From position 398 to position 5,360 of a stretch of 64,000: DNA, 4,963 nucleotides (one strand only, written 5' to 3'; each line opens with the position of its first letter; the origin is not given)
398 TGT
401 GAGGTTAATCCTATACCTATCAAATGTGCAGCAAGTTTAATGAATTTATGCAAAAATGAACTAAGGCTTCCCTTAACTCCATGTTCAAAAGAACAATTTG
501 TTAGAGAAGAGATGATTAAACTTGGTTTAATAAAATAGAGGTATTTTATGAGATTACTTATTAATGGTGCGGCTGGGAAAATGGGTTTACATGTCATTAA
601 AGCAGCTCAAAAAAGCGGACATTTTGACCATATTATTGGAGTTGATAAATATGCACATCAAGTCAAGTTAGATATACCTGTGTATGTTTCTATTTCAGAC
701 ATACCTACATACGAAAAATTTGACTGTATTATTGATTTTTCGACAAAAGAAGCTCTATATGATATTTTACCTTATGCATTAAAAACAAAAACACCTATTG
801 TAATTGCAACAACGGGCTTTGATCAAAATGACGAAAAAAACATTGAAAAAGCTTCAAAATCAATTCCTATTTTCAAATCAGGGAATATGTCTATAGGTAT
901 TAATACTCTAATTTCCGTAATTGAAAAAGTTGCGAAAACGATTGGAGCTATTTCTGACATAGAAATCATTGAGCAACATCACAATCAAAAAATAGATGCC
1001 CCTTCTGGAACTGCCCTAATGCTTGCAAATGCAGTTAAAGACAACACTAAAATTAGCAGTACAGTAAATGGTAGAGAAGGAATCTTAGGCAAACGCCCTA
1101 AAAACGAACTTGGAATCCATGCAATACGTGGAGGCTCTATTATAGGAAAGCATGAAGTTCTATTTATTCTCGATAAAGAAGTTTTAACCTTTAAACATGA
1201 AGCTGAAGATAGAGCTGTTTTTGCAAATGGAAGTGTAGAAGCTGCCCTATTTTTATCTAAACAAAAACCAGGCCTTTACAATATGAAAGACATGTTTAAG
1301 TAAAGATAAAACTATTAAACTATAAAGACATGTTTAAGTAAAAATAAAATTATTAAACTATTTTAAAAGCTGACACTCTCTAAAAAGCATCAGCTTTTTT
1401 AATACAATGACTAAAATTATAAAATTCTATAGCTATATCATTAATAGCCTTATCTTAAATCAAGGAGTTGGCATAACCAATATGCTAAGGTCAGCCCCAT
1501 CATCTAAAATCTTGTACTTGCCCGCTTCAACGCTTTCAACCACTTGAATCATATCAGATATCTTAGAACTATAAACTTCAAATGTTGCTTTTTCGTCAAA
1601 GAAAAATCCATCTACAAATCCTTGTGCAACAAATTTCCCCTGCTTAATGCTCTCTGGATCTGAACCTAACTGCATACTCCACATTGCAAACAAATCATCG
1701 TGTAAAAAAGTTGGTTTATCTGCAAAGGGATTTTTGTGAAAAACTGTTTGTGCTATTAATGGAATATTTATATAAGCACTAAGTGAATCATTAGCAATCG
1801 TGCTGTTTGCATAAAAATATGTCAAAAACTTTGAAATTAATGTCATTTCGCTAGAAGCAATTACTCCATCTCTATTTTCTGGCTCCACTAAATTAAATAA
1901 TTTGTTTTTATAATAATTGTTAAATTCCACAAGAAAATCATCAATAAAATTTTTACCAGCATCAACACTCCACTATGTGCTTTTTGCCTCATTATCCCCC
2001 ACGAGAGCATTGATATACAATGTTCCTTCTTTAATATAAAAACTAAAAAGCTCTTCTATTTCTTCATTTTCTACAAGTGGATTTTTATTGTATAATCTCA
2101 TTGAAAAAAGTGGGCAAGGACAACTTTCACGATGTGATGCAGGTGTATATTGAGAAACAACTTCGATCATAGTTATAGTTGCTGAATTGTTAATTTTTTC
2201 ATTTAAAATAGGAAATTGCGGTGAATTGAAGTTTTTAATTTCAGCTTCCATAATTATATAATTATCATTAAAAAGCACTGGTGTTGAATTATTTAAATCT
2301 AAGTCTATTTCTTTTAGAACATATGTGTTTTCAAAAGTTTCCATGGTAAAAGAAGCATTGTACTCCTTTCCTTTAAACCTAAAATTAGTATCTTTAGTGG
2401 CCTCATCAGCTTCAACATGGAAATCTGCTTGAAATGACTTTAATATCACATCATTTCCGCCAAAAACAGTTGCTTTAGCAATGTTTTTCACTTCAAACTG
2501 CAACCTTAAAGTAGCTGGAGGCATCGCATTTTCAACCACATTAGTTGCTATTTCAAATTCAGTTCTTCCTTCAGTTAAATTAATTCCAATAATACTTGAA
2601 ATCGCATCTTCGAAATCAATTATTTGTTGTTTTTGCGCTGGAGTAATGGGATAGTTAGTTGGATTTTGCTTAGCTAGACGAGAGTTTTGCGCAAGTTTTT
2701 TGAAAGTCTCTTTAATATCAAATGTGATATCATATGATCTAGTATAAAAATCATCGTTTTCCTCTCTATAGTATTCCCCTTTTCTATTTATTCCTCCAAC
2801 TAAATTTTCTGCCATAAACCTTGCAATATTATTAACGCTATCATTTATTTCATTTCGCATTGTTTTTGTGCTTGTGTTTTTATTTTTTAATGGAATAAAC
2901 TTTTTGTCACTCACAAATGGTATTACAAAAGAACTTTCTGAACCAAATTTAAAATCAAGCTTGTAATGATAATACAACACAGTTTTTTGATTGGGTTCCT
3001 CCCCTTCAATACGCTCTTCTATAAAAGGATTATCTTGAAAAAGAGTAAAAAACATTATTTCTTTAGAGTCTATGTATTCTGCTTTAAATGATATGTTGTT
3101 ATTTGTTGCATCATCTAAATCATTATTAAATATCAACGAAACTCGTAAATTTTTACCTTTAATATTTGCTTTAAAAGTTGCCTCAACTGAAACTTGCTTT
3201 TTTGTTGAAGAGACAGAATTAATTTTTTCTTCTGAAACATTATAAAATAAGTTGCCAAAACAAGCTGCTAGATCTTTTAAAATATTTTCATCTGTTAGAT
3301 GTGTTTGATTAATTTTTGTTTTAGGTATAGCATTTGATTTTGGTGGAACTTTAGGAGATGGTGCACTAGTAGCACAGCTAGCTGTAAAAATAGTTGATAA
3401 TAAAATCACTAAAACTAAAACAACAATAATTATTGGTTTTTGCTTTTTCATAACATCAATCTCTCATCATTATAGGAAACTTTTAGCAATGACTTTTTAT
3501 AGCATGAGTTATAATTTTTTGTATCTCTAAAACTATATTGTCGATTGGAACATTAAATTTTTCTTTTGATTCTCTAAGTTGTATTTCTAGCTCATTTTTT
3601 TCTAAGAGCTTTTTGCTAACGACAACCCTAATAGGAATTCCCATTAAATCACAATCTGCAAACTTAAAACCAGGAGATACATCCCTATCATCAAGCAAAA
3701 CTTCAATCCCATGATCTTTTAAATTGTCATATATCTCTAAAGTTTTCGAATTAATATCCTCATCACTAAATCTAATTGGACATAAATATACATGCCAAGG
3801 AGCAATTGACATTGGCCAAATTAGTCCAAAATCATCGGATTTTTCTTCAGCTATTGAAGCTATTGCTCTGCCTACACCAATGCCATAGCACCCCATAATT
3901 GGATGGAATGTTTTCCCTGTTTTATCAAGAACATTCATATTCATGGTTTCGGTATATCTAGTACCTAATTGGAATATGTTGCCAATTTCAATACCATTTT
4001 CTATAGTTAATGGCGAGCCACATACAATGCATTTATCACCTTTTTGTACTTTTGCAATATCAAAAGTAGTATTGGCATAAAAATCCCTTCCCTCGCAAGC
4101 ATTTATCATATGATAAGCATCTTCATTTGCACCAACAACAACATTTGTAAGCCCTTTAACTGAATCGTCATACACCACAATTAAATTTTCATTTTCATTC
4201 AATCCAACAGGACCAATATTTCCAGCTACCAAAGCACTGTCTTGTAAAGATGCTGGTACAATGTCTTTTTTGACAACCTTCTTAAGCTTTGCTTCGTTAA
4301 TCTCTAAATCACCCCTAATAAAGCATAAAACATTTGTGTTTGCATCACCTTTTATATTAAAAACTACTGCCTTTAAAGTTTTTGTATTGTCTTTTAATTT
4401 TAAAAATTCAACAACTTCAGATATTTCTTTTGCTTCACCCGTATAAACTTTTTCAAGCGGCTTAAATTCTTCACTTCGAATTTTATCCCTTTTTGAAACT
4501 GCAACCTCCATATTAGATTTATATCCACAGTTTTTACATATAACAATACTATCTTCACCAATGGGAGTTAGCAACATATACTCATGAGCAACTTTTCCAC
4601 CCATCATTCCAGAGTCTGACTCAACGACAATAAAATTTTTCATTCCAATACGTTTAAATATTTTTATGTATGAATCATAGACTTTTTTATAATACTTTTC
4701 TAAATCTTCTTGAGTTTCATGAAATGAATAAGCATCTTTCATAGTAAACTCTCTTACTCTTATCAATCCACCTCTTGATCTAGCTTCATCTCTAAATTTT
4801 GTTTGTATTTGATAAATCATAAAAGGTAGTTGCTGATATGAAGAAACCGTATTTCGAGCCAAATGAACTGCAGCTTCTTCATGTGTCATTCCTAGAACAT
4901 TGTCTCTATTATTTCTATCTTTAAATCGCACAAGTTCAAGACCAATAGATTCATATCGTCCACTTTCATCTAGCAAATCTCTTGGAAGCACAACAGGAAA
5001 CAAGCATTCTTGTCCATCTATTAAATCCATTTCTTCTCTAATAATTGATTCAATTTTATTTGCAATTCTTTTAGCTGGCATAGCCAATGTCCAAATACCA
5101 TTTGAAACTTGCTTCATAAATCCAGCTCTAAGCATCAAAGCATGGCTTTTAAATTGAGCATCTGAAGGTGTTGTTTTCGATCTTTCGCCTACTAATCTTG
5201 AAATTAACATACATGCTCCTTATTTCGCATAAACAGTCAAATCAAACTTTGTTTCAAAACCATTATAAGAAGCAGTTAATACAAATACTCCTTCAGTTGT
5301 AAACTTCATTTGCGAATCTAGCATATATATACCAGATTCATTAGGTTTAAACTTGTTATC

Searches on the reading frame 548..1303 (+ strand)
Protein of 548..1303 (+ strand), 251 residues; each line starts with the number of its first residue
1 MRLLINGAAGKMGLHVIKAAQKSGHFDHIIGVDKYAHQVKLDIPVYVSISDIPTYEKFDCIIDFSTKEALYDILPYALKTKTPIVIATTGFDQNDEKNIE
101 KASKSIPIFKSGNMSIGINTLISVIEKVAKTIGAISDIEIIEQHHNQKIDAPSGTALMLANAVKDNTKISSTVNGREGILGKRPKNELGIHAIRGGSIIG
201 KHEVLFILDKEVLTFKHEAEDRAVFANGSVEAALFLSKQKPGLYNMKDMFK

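Call 12: search_protein_families(library=pfam, proteins=[window:548-1303:+], max_evalue=0.001)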
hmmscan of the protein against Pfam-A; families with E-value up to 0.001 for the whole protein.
window:548-1303:+ (251 aa): 2 families
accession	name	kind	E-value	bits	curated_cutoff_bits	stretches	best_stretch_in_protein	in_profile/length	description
PF05173.19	DapB_C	-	4.2e-42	143.5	27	1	117-249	1-120/121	Dihydrodipicolinate reductase, C-terminus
PF01113.26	DapB_N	-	3.4e-25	89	25.6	1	1-114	1-124/124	Dihydrodipicolinate reductase, N-terminus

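Call 80: find_encoding_contigs(protein=window:548-1303:+, flank=10000, max_places=1)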
Protein window:548-1303:+ (251 aa): 24 contigs read that carry it; 1 place shown.
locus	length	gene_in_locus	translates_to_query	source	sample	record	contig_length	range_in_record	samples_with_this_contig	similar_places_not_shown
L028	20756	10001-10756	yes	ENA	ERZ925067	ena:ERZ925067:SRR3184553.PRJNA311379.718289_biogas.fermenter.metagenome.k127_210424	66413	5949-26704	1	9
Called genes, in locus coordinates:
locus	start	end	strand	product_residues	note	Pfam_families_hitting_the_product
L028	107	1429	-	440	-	PF00675:Peptidase_M16, PF05193:Peptidase_M16_C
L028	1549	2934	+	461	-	PF28494:GlyRS_ins_1 (faint), PF00587:tRNA-synt_2b, PF03129:HGTP_anticodon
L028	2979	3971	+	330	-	PF01569:PAP2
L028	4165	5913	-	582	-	-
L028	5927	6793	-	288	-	PF01430:HSP33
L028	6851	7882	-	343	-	-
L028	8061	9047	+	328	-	PF01118:Semialdhyde_dh, PF02800:Gp_dh_C (faint), PF02774:Semialdhyde_dhC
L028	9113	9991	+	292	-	PF00701:DHDPS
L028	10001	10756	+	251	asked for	PF01113:DapB_N, PF05173:DapB_C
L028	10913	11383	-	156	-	-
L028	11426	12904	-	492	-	-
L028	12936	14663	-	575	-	PF00587:tRNA-synt_2b, PF04073:tRNA_edit, PF03129:HGTP_anticodon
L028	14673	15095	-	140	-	-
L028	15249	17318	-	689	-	PF13306:LRR_5, PF13855:LRR_8 (faint), PF13306:LRR_5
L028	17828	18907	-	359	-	PF13167:GTP-bdg_N, PF16360:GTP-bdg_M, PF00009:GTP_EFTU (faint), PF01926:MMR_HSR1, PF02421:FeoB_N (weak), PF16897:MMR_HSR1_Xtn (weak)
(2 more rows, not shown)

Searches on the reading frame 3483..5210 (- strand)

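Call 12: search_protein_families(library=pfam, proteins=[window:3483-5210:-], max_evalue=0.001)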
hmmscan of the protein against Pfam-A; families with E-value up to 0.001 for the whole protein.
window:3483-5210:- (575 aa): 3 families
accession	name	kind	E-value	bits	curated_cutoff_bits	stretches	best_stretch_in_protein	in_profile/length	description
PF00587.30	tRNA-synt_2b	-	4.9e-34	118.4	29.3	1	95-456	2-178/179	tRNA synthetase class II core domain (G, H, P, S and T)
PF03129.25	HGTP_anticodon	-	2.3e-19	69.8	21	1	474-565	2-93/94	Anticodon binding domain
PF04073.20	tRNA_edit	-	4.4e-14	53.1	25.5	1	259-373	3-118/123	Aminoacyl-tRNA editing domain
